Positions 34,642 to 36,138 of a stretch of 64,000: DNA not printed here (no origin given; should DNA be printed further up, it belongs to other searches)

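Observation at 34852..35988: DRB0094-family RNA ligase encoded about 5 kb from the tRNA cluster: candidate tRNA-repair counter-defence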

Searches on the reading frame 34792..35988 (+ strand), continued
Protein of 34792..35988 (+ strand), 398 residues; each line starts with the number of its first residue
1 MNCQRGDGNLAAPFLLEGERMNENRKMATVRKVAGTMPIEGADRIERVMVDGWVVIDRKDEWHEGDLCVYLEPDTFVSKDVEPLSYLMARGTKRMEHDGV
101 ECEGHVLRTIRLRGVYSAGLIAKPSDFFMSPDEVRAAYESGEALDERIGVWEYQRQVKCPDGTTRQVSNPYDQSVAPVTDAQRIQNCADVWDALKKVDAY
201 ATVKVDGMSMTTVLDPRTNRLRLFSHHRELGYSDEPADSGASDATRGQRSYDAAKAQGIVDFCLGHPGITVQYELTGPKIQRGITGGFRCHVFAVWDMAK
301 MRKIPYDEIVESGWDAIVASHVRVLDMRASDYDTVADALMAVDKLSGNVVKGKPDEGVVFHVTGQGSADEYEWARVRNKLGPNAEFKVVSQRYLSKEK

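Call 15: find_homologous_proteins(query=window:34852-35988:+, max_evalue=0.00001)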
Query window:34852-35988:+ (378 aa): 190 proteins with E <= 0.00001 among 2531 candidates; the best 120 are listed.
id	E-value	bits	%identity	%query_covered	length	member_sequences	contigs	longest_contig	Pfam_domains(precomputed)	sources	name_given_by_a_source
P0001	5.7e-257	870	100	100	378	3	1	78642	PF09414.16,PF21189.4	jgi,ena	-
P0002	9.9e-145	500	61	100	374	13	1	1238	PF09414.16,PF21189.4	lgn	-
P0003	1.6e-142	493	60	100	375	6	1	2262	PF09414.16,PF21189.4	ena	-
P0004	3.5e-142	492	60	100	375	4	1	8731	PF09414.16,PF21189.4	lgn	-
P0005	1.2e-140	487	60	99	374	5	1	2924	PF09414.16,PF21189.4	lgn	-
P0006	2.0e-134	467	58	100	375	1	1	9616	PF09414.16,PF21189.4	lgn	-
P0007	2.1e-134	467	57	100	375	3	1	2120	PF09414.16,PF21189.4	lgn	-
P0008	2.7e-133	463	59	100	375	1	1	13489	PF09414.16,PF21189.4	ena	-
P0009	3.2e-132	459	56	100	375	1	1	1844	PF09414.16,PF21189.4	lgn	-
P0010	1.2e-131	457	60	92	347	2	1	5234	PF09414.16,PF21189.4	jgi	-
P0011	2.5e-131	456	56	100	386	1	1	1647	PF09414.16,PF21189.4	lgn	-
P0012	4.0e-131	456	56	100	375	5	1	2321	PF09414.16,PF21189.4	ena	-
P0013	6.7e-131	455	57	100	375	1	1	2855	PF09414.16,PF21189.4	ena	-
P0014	2.6e-126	440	56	98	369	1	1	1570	PF09414.16,PF21189.4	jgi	jgi:RNA ligase (TIGR02306 family)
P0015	5.9e-124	432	55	100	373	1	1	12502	PF09414.16,PF21189.4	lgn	-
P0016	2.2e-118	414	53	100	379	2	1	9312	PF09414.16,PF21189.4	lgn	-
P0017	9.3e-114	399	54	98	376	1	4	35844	PF09414.16,PF21189.4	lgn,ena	-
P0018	2.2e-106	374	50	99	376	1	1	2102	PF09414.16,PF21189.4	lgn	-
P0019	2.4e-84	302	46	100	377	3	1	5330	PF09414.16,PF21189.4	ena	-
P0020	5.6e-82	294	43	100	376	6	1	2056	PF09414.16,PF21189.4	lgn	-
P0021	3.8e-79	285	40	99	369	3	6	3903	PF09414.16,PF21189.4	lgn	-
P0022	7.3e-79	284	42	100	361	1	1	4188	PF09414.16,PF21189.4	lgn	-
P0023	1.1e-77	280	42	100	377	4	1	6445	PF09414.16,PF21189.4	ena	-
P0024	1.1e-77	280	42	100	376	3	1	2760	PF09414.16,PF21189.4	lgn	-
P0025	4.4e-73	265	41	99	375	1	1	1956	PF09414.16,PF21189.4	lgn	-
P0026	1.1e-71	260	40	99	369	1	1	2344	PF21189.4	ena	-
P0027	4.0e-71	258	42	100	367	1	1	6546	PF09414.16,PF21189.4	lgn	-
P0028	1.5e-70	256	40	100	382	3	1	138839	PF09414.16,PF21189.4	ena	-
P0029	1.6e-70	256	41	100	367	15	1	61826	PF09414.16,PF21189.4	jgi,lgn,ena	-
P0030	6.4e-70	254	39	100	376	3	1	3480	PF09414.16,PF21189.4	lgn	-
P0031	9.4e-69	250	41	99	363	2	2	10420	PF09414.16,PF21189.4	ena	-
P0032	2.3e-68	249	40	99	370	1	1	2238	PF21189.4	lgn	-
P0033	2.5e-68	249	40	100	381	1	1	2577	PF09414.16,PF21189.4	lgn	-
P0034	5.3e-67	245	41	100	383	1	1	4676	PF09414.16,PF21189.4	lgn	-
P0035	2.0e-65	239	39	100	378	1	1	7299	PF09414.16,PF21189.4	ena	-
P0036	5.0e-65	238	38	100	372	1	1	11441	PF09414.16,PF21189.4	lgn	-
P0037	2.7e-64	236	41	99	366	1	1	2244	PF09414.16,PF21189.4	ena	-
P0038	2.4e-63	233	39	99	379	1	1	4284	PF09414.16,PF21189.4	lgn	-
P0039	5.2e-62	228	38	100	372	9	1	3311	PF09414.16,PF21189.4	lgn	-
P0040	2.3e-59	220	39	100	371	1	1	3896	PF09414.16,PF21189.4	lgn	-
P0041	2.7e-54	203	38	100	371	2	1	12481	PF09414.16,PF21189.4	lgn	-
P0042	1.1e-53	201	36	100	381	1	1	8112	PF09414.16,PF21189.4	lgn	-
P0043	1.7e-53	200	37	100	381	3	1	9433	PF09414.16,PF21189.4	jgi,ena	-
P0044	6.0e-52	195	38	100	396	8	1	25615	PF21189.4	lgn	-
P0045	1.9e-51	194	36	99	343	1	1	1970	PF09414.16,PF21189.4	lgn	-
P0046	4.1e-49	186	36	100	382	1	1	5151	PF09414.16,PF21189.4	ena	-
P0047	2.8e-46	176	44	68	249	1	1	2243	PF21189.4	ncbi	-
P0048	2.7e-43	167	36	98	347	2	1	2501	PF09414.16,PF21189.4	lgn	-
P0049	6.8e-36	142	33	99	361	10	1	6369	PF09414.16,PF21189.4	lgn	-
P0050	7.2e-35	139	33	98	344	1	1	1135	PF09414.16,PF21189.4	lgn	-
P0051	4.7e-34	136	33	98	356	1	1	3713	PF09414.16,PF21189.4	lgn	-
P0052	4.4e-29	120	33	99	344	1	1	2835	PF09414.16,PF21189.4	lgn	-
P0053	1.8e-28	118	30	99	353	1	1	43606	PF09414.16,PF21189.4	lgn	-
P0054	8.2e-28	116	33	100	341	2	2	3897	PF09414.16,PF21189.4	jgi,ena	-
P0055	1.2e-25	109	33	99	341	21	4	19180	PF09414.16,PF21189.4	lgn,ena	-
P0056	6.4e-24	103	29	89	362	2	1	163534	PF09414.16,PF21189.4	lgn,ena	-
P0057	1.4e-23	102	31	99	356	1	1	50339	PF09414.16,PF21189.4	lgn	-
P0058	2.5e-23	101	31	99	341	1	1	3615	PF09414.16,PF21189.4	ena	-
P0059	9.8e-23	99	32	99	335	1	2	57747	PF09414.16,PF21189.4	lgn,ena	-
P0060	1.8e-22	98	34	50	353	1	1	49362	PF09414.16,PF21189.4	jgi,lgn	jgi:RNA ligase (TIGR02306 family)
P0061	1.9e-22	98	32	99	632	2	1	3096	PF09414.16,PF21189.4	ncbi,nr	ncbi:MAG: RNA ligase (ATP) [Propionibacteriaceae bacterium]|nr:RNA ligase (ATP) [Propionibacteriacea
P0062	5.0e-22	97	31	99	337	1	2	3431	PF09414.16,PF21189.4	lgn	-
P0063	2.8e-21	94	29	100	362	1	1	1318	PF09414.16,PF21189.4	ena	-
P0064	4.9e-21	93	32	98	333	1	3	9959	PF09414.16,PF21189.4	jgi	jgi:RNA ligase (TIGR02306 family)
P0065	1.5e-20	92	30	99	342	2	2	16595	PF09414.16,PF21189.4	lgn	-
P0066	2.6e-20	91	29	89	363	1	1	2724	PF09414.16,PF21189.4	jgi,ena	-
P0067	3.2e-20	91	28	99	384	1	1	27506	PF09414.16,PF21189.4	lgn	-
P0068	3.9e-20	90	30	100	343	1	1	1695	PF09414.16,PF21189.4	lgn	-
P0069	1.4e-19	89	30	98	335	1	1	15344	PF09414.16,PF21189.4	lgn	-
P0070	7.0e-19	86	28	99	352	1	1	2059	PF09414.16,PF21189.4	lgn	-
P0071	1.5e-18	85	29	98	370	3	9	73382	PF09414.16,PF21189.4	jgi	jgi:RNA ligase (TIGR02306 family)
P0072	6.7e-18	83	29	99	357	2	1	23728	PF09414.16,PF21189.4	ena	-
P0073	9.4e-18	83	30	99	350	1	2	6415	PF09414.16,PF21189.4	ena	-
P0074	3.6e-17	81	29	98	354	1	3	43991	PF09414.16,PF21189.4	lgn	-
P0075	6.9e-17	80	28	98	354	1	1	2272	PF09414.16,PF21189.4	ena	-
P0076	1.2e-16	79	31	75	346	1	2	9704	PF09414.16,PF21189.4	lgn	-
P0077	1.6e-16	79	30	99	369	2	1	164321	PF09414.16,PF21189.4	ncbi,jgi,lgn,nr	ncbi:MAG: RNA ligase (ATP) [Propionibacteriaceae bacterium]|jgi:RNA ligase (TIGR02306 family)|nr:RNA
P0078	1.9e-16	78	28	99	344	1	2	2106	PF09414.16,PF21189.4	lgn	-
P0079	2.5e-16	78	30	73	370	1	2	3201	PF09414.16,PF21189.4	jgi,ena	jgi:RNA ligase (TIGR02306 family)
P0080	2.9e-16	78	32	73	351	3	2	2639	PF09414.16,PF21189.4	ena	-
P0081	3.9e-16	77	30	73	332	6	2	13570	PF09414.16,PF21189.4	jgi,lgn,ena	jgi:RNA ligase (TIGR02306 family)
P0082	5.0e-16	77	31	51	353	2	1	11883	PF09414.16,PF21189.4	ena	-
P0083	6.4e-16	77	27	98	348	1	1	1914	PF09414.16,PF21189.4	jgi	jgi:RNA ligase (TIGR02306 family)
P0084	6.8e-16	76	33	50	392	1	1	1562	PF09414.16,PF21189.4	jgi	jgi:RNA ligase (TIGR02306 family)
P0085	7.0e-16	76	28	99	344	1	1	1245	PF09414.16,PF21189.4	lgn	-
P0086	7.7e-16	76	28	99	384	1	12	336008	PF09414.16,PF21189.4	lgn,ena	-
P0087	1.1e-15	76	27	99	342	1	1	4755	PF09414.16,PF21189.4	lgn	-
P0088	1.4e-15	75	30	69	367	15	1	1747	PF09414.16,PF21189.4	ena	-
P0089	2.6e-15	75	26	99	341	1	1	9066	PF09414.16,PF21189.4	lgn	-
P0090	4.4e-15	74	35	44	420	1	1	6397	PF09414.16,PF21189.4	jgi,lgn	jgi:RNA ligase (TIGR02306 family)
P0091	5.1e-15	74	28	99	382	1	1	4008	PF09414.16,PF21189.4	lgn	-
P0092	4.1e-14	71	26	99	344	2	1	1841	PF09414.16,PF21189.4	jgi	jgi:RNA ligase (TIGR02306 family)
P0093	4.7e-13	67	28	98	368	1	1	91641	PF09414.16,PF21189.4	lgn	-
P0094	5.2e-13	67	30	59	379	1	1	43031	PF09414.16,PF21189.4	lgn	-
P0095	7.6e-13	66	27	89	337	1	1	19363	PF09414.16,PF21189.4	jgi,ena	-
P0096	1.3e-12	66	27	89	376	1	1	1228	PF09414.16,PF21189.4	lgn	-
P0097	1.6e-12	65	31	89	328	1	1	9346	PF09414.16,PF21189.4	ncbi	-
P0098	1.7e-12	65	29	89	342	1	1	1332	PF09414.16,PF21189.4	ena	-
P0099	3.5e-12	64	30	70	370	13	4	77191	PF09414.16,PF21189.4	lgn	-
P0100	1.4e-11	62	28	89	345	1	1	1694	PF09414.16,PF21189.4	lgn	-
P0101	1.5e-11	62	29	98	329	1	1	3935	PF09414.16,PF21189.4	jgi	jgi:RNA ligase (TIGR02306 family)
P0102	2.1e-11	62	25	75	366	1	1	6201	PF09414.16,PF21189.4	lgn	-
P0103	2.2e-11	62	26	98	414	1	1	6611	PF09414.16,PF21189.4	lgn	-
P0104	3.0e-11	61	26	98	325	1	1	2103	PF09414.16,PF21189.4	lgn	-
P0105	4.7e-11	61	28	74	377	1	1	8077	PF09414.16,PF21189.4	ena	-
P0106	5.2e-11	60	25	98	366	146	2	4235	PF09414.16,PF21189.4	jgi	-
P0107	5.8e-11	60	30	51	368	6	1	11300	PF09414.16,PF21189.4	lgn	-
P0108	6.6e-11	60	27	98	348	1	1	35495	PF09414.16,PF21189.4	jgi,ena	-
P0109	6.8e-11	60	33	51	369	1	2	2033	PF09414.16,PF21189.4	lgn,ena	-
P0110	1.2e-10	59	28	72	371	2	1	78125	PF09414.16,PF21189.4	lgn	-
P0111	1.8e-10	59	31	51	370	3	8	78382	PF09414.16,PF21189.4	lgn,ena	-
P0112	1.8e-10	59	29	51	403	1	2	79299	PF09414.16,PF21189.4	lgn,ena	-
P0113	3.3e-10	58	30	51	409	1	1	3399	PF09414.16,PF21189.4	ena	-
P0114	3.5e-10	58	26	99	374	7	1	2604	PF09414.16,PF21189.4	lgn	-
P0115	3.9e-10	58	31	51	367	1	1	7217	PF09414.16,PF21189.4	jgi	jgi:RNA ligase (TIGR02306 family)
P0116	5.0e-10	57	31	51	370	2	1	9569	PF09414.16,PF21189.4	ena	-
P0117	5.7e-10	57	31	52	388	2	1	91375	PF09414.16,PF21189.4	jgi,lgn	-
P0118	7.1e-10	57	28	98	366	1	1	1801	PF09414.16,PF21189.4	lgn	-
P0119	1.2e-9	56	26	99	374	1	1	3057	PF09414.16,PF21189.4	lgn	-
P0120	1.4e-9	56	29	51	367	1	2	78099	PF09414.16,PF21189.4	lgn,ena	-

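Call 16: find_encoding_contigs(protein=P0001, flank=10000, max_places=4)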
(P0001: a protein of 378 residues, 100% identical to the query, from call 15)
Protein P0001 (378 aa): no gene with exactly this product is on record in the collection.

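Call 18: search_solved_structures(query=A1, max_evalue=0.01, show_alignments=1)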
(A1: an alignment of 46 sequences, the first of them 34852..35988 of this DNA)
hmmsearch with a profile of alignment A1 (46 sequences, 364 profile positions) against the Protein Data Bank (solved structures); distinct sequences matched with E-value up to 0.01: 15.
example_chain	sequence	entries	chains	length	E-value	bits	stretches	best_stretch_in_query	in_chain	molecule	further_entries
5cot_A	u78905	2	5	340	7.8e-101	340.9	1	4-363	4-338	Naegleria gruberi RNA ligase | RNA ligase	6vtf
6vt4_A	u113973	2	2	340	2.6e-99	335.9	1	4-363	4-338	RNA Ligase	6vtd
6vt8_A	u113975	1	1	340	2.9e-99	335.8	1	4-363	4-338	RNA Ligase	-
6vt9_A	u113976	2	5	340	3e-99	335.7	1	4-363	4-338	RNA ligase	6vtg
6vt3_A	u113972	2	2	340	3.3e-99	335.6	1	4-363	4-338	RNA Ligase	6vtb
6vt0_A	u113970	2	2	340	3.3e-99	335.6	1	4-363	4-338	RNA Ligase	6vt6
6vt5_A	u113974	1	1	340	3.7e-99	335.4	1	6-363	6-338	RNA Ligase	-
5cou_A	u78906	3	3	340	3.7e-99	335.4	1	4-363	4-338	Naegleria gruberi RNA ligase | RNA ligase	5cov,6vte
6vt1_A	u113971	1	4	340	4.4e-99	335.2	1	4-363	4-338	RNA Ligase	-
1s68_A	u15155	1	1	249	2.5e-05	26.7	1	177-311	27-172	RNA Ligase 2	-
2hvq_A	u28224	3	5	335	2.9e-05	26.5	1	177-311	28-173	Hypothetical 37.6 kDa protein in Gp24-hoc intergenic region | T4 RNA ligase 2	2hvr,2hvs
3qwu_A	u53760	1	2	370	4.5e-05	25.9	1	231-340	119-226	DNA ligase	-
8uce_A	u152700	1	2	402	0.0014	21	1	169-338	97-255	ATP dependent DNA ligase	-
8ucf_A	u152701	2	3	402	0.0018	20.6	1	169-337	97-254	ATP dependent DNA ligase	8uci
6lkh_D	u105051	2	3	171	0.003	19.9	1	194-274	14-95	Sensor protein kinase HptS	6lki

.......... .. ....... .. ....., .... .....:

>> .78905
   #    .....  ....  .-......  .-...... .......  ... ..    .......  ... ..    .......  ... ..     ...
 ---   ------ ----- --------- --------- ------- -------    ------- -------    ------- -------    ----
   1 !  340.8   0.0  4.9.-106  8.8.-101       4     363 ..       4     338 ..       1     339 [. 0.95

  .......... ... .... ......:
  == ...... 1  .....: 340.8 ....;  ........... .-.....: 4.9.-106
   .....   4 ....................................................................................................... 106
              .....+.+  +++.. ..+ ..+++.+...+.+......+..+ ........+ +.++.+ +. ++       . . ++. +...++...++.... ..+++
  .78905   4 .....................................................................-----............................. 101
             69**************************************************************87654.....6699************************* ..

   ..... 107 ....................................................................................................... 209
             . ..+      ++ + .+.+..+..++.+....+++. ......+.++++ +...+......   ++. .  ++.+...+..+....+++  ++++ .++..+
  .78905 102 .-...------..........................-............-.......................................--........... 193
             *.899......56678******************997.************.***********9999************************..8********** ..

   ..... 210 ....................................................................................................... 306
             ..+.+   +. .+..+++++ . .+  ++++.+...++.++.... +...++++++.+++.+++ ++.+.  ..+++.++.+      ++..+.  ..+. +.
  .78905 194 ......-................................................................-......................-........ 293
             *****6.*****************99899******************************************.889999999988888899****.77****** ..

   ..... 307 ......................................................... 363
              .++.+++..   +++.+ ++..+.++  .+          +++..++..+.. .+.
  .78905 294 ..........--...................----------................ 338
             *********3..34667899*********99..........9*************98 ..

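Call 34: find_encoding_contigs(protein=P0017, flank=10000, max_places=3)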
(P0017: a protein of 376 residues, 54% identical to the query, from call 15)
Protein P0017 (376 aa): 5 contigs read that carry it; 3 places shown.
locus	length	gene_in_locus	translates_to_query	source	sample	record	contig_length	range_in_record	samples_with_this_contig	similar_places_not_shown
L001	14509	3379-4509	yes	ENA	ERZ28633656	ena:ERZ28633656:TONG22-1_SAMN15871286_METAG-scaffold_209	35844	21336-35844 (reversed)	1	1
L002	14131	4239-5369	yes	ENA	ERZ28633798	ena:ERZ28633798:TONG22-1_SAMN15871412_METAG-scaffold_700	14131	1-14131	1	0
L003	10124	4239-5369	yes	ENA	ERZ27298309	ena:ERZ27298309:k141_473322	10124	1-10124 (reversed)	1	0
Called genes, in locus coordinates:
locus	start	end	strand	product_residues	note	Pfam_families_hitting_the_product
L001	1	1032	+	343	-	?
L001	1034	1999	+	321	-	-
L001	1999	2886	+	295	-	PF00226:DnaJ (faint)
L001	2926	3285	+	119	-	-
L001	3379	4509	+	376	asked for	PF21189:PHA02142, PF09414:RNA_ligase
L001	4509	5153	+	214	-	-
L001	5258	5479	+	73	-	-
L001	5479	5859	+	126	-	-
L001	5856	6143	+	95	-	-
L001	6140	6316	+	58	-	-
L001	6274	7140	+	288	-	PF01507:PAPS_reduct (weak)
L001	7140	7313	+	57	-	-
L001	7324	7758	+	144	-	-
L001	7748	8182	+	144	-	-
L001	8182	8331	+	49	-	-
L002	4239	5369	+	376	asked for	PF21189:PHA02142, PF09414:RNA_ligase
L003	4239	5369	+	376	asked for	PF21189:PHA02142, PF09414:RNA_ligase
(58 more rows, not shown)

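Call 35: find_encoding_contigs(protein=P0029, flank=10000, max_places=3)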
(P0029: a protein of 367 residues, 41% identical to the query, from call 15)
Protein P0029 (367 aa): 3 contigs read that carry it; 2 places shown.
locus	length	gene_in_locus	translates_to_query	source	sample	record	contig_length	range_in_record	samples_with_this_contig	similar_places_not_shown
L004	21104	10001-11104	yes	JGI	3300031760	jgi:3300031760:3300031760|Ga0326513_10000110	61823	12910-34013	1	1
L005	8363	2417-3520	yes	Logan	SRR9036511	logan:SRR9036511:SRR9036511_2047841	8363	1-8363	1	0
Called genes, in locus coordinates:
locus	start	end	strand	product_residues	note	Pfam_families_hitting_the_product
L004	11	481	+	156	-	-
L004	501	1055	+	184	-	PF13392:HNH_3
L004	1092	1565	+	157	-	-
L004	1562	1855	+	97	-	-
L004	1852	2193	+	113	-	-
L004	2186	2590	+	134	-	-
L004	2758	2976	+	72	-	-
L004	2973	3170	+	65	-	PF14354:Lar_restr_allev (faint)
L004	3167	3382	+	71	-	-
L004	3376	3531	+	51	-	-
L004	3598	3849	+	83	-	PF01726:LexA_DNA_bind, PF13412:HTH_24 (faint)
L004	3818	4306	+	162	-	-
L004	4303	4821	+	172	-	PF02511:Thy1 (weak)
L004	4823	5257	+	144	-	-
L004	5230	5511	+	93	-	-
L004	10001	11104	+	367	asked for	PF21189:PHA02142, PF09414:RNA_ligase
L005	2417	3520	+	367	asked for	PF21189:PHA02142, PF09414:RNA_ligase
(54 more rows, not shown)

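Call 45: get_annotated_region(hit=H1, flank=6000)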
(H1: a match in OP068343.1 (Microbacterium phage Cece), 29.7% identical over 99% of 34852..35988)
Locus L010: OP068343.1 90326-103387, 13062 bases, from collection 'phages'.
description: Microbacterium phage Cece, complete genome.
organism: Microbacterium phage Cece (NCBI taxid 2972516)
taxonomy: Viruses; Duplodnaviria; Heunggongvirae; Uroviricota; Caudoviricetes
host: Microbacterium radiodurans NRRL B-24799; source: soil; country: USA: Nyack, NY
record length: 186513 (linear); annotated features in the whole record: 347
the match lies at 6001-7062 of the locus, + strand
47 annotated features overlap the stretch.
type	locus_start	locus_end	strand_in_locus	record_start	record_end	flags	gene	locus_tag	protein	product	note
CDS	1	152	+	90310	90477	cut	124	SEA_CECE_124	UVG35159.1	membrane protein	-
tRNA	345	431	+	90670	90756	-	125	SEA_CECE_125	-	tRNA-Ser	tRNA-Ser(tga)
tRNA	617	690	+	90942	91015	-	126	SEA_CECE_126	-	tRNA-Lys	tRNA-Lys(ctt)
tRNA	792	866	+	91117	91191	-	127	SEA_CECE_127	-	tRNA-Lys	tRNA-Lys(ctt)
tRNA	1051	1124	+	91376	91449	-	128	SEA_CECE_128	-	tRNA-Gly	tRNA-Gly(tcc)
tRNA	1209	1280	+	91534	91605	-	129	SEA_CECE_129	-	tRNA-Gly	tRNA-Gly(gcc)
tRNA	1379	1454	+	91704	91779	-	130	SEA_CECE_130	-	tRNA-Gly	tRNA-Gly(gcc)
tRNA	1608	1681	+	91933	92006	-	131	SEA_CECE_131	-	tRNA-Thr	tRNA-Thr(tgt)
tRNA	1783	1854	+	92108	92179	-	132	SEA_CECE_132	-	tRNA-Thr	tRNA-Thr(cgt)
tRNA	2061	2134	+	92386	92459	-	133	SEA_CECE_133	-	tRNA-Thr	tRNA-Thr(ggt)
tRNA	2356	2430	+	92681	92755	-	134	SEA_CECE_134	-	tRNA-Val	tRNA-Val(gac)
CDS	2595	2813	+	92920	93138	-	135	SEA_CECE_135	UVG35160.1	hypothetical protein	-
tRNA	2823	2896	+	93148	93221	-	136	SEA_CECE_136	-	tRNA-Val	tRNA-Val(tac)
CDS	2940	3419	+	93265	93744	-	137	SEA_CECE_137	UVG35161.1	HNH endonuclease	-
tRNA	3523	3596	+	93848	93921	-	138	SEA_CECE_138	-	tRNA-Asn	tRNA-Asn(gtt)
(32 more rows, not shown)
